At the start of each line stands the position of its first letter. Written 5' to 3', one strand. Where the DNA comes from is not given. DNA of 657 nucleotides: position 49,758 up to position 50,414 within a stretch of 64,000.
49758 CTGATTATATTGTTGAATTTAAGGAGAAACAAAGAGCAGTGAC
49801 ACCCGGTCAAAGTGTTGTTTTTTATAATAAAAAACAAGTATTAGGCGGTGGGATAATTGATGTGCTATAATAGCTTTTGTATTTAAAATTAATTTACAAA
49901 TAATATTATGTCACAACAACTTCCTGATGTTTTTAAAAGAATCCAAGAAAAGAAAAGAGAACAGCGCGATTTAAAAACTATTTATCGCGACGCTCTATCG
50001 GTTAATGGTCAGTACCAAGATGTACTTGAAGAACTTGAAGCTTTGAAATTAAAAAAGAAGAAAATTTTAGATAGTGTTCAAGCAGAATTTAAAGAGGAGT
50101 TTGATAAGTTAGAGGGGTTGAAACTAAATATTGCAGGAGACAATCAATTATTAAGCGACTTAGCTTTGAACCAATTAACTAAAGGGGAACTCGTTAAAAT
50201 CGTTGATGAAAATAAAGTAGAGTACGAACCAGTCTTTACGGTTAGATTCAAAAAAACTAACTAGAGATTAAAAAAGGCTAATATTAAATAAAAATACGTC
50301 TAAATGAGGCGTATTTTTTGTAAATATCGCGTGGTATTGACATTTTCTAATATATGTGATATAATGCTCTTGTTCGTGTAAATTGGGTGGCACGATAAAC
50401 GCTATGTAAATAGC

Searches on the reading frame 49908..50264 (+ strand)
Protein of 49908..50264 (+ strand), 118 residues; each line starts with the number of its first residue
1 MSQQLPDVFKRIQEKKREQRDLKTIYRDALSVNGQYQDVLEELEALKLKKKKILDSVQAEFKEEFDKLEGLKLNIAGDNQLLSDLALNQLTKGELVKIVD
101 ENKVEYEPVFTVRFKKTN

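Call 10: search_protein_families(library=pfam, proteins=[window:49908-50264:+], max_evalue=1)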
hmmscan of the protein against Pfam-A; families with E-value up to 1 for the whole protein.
window:49908-50264:+ (118 aa): 1 family
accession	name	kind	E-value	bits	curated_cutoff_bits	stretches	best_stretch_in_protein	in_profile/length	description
PF07990.17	NABP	-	0.055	13.3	22.8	1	4-94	6-99/415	Nucleic acid binding protein NABP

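Call 11: search_protein_families(library=padloc, proteins=[window:49908-50264:+], max_evalue=1)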
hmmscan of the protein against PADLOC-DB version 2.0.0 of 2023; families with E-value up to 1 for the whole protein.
window:49908-50264:+ (118 aa): 2 families
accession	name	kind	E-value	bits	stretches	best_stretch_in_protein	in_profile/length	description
PDLC02878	DpdH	-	0.027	10.4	1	27-116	22-109/1015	DpdH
PDLC04682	PDC-M49B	-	0.2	10.4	1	36-68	62-94/97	-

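Call 105: search_protein_families(library=ncbifam, proteins=[window:49908-50261:+], max_evalue=1)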
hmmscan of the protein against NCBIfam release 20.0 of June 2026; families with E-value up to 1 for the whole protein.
window:49908-50261:+ (118 aa): 1 family
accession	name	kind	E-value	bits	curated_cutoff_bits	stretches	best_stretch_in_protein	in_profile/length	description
TIGR04368.1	Glu_2_3_NH3_mut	equivalog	0.17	10.4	650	1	16-108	7-99/404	glutamate 2,3-aminomutase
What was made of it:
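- On Fluoride riboswitch (RF01734): The downstream proteins match no Pfam or NCBIfam family (calls 10, 105).
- Closest known: Fluoride riboswitch. Different: The downstream genes are not CrcB or CLC-F (calls 10, 105).
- It has no nucleic-acid-binding domain (calls 10, 105).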

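Call 107: search_protein_families(library=phrogs, proteins=[window:49908-50261:+], max_evalue=0.1)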
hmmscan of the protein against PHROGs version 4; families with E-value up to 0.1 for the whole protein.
window:49908-50261:+ (118 aa): 2 families
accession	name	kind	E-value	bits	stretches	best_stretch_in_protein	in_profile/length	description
phrog_1459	-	head and packaging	0.022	16.1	1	20-66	51-98/102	terminase small subunit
phrog_38878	-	unknown function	0.094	13.5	0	20-106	99-185/214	-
